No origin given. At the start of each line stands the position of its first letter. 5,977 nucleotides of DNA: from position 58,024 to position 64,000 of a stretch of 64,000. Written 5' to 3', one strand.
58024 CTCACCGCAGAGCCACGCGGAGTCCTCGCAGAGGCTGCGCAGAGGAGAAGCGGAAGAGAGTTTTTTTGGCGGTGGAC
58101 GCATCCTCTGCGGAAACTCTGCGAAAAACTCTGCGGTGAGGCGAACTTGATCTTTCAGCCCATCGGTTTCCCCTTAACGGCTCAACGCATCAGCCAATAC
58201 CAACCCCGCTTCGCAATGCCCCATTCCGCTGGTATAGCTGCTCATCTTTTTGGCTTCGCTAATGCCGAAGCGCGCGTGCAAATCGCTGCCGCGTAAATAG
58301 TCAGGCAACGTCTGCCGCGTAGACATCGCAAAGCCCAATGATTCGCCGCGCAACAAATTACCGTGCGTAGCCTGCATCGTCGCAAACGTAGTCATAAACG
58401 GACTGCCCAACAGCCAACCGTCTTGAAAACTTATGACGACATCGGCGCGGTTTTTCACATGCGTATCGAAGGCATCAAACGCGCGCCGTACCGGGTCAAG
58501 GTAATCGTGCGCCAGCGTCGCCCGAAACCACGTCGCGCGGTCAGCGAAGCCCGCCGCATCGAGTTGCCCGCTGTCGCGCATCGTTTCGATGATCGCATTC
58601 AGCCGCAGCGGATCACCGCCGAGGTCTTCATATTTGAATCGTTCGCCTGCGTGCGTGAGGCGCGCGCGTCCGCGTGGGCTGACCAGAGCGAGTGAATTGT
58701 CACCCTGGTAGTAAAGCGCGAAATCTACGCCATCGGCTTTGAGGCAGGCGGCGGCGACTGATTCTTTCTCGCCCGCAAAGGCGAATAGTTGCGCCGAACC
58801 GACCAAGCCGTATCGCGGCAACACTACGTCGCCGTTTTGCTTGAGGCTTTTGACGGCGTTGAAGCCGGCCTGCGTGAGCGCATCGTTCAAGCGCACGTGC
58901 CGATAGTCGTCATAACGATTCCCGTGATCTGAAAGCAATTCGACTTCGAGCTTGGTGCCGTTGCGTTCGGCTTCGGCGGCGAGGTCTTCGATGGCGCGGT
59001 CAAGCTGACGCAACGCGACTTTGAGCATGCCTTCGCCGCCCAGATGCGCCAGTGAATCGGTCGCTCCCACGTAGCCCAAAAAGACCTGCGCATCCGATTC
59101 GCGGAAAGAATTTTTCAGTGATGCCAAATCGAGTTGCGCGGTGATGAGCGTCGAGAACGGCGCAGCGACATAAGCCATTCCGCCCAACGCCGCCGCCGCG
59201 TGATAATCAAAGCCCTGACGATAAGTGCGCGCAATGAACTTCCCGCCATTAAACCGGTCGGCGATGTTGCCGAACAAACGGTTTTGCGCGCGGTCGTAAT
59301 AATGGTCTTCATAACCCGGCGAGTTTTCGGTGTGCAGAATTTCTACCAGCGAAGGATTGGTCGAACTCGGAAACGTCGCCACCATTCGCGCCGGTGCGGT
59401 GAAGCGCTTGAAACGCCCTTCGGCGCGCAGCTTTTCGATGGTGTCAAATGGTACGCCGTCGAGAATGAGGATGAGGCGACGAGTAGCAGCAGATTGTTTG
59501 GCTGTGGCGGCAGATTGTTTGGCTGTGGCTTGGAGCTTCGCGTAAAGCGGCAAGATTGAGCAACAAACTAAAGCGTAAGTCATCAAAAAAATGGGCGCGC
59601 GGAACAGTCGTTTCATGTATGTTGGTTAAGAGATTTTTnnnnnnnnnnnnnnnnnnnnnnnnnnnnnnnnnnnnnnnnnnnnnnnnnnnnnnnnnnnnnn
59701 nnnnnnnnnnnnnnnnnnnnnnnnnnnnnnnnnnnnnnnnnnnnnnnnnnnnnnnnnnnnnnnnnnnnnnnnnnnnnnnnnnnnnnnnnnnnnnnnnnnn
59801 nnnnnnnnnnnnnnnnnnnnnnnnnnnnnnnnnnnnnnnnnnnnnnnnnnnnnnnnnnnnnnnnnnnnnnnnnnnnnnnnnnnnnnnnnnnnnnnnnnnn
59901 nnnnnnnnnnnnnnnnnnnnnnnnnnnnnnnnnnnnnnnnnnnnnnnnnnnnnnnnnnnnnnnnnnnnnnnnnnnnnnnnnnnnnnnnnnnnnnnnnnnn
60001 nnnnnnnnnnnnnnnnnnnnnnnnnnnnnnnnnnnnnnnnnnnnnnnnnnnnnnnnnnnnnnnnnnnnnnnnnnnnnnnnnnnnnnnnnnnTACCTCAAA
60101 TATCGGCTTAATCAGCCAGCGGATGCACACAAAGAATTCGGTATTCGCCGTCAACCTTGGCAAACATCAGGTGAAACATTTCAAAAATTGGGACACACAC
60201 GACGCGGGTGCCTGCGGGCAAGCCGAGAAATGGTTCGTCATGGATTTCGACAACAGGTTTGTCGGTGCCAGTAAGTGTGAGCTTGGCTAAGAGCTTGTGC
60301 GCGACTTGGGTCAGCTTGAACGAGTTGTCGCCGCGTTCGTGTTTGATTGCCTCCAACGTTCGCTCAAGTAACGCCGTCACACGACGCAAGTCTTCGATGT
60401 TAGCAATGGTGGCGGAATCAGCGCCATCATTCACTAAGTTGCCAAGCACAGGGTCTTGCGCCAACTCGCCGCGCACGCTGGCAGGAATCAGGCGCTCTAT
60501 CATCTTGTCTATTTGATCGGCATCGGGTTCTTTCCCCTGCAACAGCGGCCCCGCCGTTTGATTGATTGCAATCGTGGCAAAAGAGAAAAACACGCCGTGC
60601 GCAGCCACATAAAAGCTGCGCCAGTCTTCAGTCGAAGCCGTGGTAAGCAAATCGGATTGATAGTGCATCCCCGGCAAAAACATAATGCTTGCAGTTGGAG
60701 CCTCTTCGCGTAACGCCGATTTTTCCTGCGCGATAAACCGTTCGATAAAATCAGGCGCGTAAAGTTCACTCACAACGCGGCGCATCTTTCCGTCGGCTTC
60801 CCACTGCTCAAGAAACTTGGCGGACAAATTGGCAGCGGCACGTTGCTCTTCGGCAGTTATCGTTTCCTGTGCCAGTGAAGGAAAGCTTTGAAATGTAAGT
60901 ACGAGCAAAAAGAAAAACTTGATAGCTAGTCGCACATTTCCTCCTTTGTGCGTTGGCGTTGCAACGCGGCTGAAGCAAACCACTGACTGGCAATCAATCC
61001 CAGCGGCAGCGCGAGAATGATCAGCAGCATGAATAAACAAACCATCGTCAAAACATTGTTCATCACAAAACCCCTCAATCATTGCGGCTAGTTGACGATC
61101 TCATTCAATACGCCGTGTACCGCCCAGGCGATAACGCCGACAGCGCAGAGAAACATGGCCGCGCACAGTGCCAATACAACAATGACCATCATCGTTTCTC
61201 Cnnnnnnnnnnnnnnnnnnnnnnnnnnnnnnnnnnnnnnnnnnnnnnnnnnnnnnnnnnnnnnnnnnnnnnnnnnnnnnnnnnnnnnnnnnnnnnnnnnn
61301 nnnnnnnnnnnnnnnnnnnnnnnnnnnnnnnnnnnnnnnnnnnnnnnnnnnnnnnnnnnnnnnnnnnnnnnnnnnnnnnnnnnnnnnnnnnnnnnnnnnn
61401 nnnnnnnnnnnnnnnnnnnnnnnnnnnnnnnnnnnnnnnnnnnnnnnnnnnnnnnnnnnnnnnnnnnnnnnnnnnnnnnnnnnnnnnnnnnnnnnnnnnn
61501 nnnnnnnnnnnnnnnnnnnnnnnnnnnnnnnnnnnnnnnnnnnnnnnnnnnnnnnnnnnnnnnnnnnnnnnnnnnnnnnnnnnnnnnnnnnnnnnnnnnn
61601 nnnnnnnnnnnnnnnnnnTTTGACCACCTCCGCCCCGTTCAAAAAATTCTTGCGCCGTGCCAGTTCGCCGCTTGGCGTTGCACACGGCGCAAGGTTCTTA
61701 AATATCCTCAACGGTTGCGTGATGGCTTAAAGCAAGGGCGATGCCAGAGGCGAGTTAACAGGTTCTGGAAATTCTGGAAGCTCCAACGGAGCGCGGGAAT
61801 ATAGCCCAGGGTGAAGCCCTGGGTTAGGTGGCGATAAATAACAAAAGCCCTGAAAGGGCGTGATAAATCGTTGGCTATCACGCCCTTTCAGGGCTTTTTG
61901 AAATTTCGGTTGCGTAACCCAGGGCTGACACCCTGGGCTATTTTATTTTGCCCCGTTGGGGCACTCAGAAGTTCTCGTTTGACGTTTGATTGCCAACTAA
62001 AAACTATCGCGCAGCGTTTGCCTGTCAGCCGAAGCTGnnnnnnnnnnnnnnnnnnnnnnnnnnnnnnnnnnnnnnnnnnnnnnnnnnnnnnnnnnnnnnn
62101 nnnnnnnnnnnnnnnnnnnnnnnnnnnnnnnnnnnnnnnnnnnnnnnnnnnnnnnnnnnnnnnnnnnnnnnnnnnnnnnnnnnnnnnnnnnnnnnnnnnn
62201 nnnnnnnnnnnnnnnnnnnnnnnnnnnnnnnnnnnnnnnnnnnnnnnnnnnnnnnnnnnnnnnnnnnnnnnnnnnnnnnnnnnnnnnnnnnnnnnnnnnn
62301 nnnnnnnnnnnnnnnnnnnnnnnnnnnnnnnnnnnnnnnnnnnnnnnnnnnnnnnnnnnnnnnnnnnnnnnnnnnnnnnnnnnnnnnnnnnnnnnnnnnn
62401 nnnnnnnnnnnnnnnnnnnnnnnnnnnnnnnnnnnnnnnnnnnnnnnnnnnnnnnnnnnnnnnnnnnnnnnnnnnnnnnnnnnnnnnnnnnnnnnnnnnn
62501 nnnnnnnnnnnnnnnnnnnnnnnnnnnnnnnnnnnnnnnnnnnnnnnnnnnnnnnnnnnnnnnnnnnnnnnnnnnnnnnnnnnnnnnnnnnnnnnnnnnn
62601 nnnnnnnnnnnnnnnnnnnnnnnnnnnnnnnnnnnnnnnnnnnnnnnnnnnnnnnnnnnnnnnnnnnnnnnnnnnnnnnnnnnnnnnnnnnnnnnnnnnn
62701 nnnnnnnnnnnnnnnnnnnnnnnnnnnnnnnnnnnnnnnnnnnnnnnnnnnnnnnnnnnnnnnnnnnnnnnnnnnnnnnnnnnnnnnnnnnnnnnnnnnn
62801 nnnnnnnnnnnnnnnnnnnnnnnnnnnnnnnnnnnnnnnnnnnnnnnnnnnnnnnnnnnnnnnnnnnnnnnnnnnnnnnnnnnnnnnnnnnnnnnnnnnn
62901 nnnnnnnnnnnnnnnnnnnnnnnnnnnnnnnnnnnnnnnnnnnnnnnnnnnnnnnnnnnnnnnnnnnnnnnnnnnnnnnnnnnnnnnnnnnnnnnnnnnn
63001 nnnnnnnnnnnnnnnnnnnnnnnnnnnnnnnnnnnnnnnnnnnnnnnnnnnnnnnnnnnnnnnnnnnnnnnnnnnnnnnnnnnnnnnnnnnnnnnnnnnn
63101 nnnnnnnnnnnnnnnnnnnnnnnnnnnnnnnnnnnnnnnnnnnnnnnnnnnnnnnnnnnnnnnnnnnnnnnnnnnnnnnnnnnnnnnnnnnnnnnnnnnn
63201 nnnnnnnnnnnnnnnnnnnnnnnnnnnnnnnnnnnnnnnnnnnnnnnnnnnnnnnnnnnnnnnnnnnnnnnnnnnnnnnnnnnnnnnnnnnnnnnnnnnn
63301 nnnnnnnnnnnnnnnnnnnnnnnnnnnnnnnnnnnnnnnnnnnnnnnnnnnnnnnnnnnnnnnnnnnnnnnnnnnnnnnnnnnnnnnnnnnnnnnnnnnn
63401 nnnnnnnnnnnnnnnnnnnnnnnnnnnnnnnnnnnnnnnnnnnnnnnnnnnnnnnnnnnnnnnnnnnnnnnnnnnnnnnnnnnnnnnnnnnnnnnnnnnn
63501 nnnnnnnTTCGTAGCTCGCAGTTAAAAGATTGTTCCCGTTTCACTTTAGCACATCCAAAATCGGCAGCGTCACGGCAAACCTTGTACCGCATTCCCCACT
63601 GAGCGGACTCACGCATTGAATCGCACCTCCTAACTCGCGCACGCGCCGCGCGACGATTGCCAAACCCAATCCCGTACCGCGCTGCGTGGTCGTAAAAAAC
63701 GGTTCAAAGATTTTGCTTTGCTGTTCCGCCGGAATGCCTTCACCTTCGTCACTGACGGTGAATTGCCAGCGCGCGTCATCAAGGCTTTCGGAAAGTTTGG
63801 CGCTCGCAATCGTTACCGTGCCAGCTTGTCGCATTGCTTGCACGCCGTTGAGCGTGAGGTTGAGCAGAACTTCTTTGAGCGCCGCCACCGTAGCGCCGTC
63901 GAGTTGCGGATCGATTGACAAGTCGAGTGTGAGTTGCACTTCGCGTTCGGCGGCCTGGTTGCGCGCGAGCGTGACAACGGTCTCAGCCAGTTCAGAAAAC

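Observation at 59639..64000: Two-component/sigma54 regulatory module directly upstream of an operon of uncharacterised secreted proteins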

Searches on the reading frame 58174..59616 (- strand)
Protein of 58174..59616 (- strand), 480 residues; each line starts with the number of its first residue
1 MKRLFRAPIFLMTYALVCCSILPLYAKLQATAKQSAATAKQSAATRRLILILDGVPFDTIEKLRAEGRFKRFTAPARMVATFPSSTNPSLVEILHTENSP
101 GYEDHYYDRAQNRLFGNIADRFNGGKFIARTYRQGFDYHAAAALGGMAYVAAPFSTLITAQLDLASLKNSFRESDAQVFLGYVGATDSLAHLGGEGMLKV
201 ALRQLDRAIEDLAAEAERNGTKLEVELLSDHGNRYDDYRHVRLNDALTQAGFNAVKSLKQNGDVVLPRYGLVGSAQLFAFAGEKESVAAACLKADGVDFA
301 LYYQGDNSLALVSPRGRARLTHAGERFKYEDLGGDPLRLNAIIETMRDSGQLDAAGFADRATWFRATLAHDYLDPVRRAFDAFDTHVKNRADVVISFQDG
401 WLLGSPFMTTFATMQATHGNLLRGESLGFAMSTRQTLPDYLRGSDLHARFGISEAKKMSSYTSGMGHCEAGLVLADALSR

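Call 9: search_protein_families(library=pfam, proteins=[window:58174-59616:-], max_evalue=0.1)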
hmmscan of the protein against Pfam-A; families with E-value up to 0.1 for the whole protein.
window:58174-59616:- (480 aa): 1 family
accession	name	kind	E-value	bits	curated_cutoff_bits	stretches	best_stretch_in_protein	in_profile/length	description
PF01663.27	Phosphodiest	-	4.8e-09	36.7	23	1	48-263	2-251/342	Type I phosphodiesterase / nucleotide pyrophosphatase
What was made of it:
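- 58174..59616 (-): p480: AP-superfamily, NPP-type phosphodiesterase or pyrophosphatase with a hydrophobic N-terminus. It is the conserved downstream gene of the module. Pfam PF01663, 36.7 bits (call 9).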

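Call 36: search_protein_families(library=ncbifam, proteins=[window:58174-59616:-], max_evalue=0.01)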
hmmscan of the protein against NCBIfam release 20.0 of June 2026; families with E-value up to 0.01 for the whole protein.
window:58174-59616:- (480 aa): 0 families

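Call 37: search_solved_structures(query=window:58174-59616:-, max_evalue=0.01)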
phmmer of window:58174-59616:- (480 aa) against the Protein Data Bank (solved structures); distinct sequences matched with E-value up to 0.01: 0.

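Call 60: search_solved_structures(query=A5, max_evalue=1, show_alignments=2)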
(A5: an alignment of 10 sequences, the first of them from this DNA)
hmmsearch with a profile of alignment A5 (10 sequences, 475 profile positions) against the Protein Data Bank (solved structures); distinct sequences matched with E-value up to 1: 0.
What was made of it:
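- On AP superfamily, NPP-type (Pfam PF01663): Assigning them to catalytic roles rests on general knowledge of NPP enzymes; there is no PDB relative detectable by sequence (calls 37, 60).
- Tried and rejected: PDB sequence and profile searches for the phosphodiesterase found nothing (calls 37, 60).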

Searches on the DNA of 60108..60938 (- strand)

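Call 79: search_rna_families(sources=[L003, L004, L015, L033, L038, L009, L005, L007, L011], threshold=gathering)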
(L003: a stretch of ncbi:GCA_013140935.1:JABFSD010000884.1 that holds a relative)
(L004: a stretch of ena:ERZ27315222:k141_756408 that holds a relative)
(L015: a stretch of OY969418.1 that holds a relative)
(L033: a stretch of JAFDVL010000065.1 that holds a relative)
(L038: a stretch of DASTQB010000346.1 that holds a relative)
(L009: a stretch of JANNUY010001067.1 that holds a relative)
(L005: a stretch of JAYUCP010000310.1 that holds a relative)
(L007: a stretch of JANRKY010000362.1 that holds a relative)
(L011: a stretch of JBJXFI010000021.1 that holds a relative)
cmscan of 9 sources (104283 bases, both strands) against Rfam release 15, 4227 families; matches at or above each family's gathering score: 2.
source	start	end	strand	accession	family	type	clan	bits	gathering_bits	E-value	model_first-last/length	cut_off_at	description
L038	4225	4323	+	RF00029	Intron_gpII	Intron;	-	54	40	1.3e-07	1-77/77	no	Group II catalytic intron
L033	162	206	+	RF01687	Acido-Lenti-1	Gene; sRNA;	-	43.1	37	3.3e-06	1-46/46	no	Acido-Lenti-1 RNA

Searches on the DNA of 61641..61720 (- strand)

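Call 62: build_rna_model(alignment_id=A4)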
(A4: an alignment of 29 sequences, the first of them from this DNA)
Model R1 built from alignment A4 (29 sequences, 106 columns); structure: RNAalifold consensus.
model positions 99; base pairs 17; branch points 0; effective number of sequences 2.18; information 0.59 bits per position. Calibrated on 0.2 Mb of random sequence (short: E-values are rough).
structure used (alignment columns):
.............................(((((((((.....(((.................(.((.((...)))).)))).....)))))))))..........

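Call 63: search_with_rna_model(model_id=R1, sources=[window, L003, L004, L005, L007, L008, L009, L010, L011, L012, L013, L014, L015, L016, L017, L018, L019, L020, L021, L022, L023, L024, L025, L026, L027, L028, L029, L030, L031, L032, L033, L034, L035, L036, L037, L038, L039, L040, L041, L042, L043, L044, L045, L046, L047, L048, L049, L050, L051, L052, L053, L054, L055, L056, L057, L058, L059, L060, L061, L062, L063, L064, L065, L066, L067, L068, L069, L070, L071, L072, L073, L074, L075, L076, L077, L078, L079, L080, L081, L082, L083, L084], max_evalue=1)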
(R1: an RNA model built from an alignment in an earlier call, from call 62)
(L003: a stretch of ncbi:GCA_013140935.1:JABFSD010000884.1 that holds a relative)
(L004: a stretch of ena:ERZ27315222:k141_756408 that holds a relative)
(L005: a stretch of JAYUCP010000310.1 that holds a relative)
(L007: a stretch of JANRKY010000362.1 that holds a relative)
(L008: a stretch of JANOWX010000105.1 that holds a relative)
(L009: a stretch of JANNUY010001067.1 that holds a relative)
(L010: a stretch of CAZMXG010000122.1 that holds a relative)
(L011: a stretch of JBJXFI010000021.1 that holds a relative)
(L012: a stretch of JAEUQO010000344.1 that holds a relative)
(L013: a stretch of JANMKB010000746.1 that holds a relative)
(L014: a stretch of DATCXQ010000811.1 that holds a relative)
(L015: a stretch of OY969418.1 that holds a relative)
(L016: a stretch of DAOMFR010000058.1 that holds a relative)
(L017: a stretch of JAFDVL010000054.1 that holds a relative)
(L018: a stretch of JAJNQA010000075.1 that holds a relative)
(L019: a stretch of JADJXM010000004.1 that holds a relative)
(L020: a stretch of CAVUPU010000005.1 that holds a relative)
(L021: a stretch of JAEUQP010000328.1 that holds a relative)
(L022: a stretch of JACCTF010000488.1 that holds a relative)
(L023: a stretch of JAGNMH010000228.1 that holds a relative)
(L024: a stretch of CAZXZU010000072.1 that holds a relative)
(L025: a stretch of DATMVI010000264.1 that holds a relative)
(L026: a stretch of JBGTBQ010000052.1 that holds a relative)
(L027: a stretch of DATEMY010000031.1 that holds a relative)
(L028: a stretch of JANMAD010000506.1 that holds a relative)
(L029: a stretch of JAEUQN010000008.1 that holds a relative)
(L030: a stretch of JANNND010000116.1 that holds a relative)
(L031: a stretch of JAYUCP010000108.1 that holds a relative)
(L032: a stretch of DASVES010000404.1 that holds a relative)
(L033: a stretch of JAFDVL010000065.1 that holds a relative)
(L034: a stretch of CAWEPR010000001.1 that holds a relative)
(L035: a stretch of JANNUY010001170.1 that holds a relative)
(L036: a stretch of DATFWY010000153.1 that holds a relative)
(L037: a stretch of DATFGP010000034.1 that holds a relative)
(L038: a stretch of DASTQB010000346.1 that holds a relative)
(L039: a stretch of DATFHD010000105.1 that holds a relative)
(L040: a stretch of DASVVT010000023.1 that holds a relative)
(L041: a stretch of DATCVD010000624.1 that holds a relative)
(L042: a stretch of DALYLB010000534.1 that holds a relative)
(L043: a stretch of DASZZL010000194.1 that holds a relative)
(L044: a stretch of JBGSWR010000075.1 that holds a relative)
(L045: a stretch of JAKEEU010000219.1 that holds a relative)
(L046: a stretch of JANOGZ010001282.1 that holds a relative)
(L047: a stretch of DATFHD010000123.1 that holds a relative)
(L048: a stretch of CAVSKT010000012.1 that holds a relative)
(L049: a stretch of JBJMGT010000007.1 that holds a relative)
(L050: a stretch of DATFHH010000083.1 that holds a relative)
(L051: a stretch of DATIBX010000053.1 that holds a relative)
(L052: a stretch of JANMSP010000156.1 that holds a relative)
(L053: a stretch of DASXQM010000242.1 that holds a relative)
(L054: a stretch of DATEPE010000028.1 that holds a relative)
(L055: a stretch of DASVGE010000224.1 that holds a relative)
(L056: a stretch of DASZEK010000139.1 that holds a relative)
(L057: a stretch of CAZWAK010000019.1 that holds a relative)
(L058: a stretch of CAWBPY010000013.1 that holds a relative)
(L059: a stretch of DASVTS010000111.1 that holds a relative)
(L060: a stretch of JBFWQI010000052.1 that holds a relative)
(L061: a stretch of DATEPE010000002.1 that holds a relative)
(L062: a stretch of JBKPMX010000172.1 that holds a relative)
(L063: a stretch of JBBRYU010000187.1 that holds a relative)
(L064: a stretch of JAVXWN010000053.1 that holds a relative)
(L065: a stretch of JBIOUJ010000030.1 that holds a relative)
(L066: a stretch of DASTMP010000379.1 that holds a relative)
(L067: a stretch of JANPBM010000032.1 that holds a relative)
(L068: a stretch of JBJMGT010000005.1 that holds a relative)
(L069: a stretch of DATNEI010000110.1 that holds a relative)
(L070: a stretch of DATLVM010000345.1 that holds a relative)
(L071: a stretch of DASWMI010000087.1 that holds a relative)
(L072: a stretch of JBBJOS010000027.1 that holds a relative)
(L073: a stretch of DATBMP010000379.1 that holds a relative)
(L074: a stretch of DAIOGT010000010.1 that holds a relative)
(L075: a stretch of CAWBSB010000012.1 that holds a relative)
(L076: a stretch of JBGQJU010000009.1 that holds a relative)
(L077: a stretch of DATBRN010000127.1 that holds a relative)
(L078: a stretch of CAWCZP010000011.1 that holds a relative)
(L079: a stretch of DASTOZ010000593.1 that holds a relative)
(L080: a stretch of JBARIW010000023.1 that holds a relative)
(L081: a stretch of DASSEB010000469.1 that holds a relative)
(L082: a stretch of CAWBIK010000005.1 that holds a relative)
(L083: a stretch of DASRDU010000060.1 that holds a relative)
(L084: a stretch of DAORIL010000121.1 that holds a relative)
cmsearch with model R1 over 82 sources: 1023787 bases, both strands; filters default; matches with E-value up to 1: 20.
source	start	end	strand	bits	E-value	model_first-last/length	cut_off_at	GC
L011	7875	7973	+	85.2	1.4e-16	1-99/99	no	0.58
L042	1732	1828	+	80.8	1.4e-15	1-99/99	no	0.59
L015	7829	7929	+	77.9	6.4e-15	1-99/99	no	0.48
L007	7850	7943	+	71.7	1.7e-13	1-99/99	no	0.59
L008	7886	7974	+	68.8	7.8e-13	1-99/99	no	0.52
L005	7884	7972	+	66.7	2.5e-12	1-99/99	no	0.52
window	61642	61720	-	57.1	3.8e-10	1-99/99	no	0.53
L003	5453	5531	+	56.4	5.5e-10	1-99/99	no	0.54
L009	957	1035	+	56.4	5.8e-10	1-99/99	no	0.54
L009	977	1047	-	25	0.0094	1-99/99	no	0.56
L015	7849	7941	-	23.8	0.018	1-99/99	no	0.47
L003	5473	5543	-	20.7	0.094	1-99/99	no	0.55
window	61630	61700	+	19.6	0.16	1-99/99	no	0.59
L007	7868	7958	-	18.7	0.26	1-99/99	no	0.6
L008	7906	7980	-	18.3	0.33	1-99/99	no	0.52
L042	1757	1820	-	18.3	0.33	27-92/99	no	0.69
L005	7904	7980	-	17.1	0.63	1-99/99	no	0.53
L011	7897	7965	-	17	0.64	27-96/99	no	0.65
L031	10979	11054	+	16.9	0.69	1-99/99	no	0.66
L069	11994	12094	-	16.9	0.7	1-99/99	no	0.5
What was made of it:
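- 61641..61720 (-): Conserved leader RNA, about 80 nt: an unpaired 5' region with the invariant box GCAACCGUUGA, an A-rich tract, a GC-rich hairpin and a U-run. It is an attenuator and/or a small RNA. Covariance model R1 hits only the 9 syntenic sources in 1.02 Mb, with one copy in the window at 61642-61720 (call 63).
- The covariance model finds it only at these loci in 1.02 Mb (call 63).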

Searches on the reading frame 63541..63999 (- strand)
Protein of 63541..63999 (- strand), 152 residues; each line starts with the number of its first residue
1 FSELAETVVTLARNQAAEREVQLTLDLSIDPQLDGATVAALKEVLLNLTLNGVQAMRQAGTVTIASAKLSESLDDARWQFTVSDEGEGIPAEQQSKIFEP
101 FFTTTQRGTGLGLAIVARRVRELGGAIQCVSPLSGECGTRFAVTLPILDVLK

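Call 9: search_protein_families(library=pfam, proteins=[window:63541-63999:-], max_evalue=0.1)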
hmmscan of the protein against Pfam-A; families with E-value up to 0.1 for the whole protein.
window:63541-63999:- (152 aa): 2 families
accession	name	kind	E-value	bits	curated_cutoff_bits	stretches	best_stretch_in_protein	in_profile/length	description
PF02518.31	HATPase_c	-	1.2e-22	80.9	26.4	1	39-147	4-109/111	Histidine kinase-, DNA gyrase B-, and HSP90-like ATPase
PF13581.12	HATPase_c_2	-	0.0016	18.8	27.4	1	35-122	30-111/127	Histidine kinase-like ATPase domain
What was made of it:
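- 63541..64000 (-): C-terminal part of the sensor histidine kinase; the gene runs off the window. Full-length orthologues (about 697 aa) have at least 6 hydrophobic segments in the first ~310 residues, a weak GAF-like region, HisKA and HATPase_c. Pfam HATPase_c 1.2e-22 (call 9).
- Checked: The kinase fragment (63541-64000) has HATPase_c (call 9).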
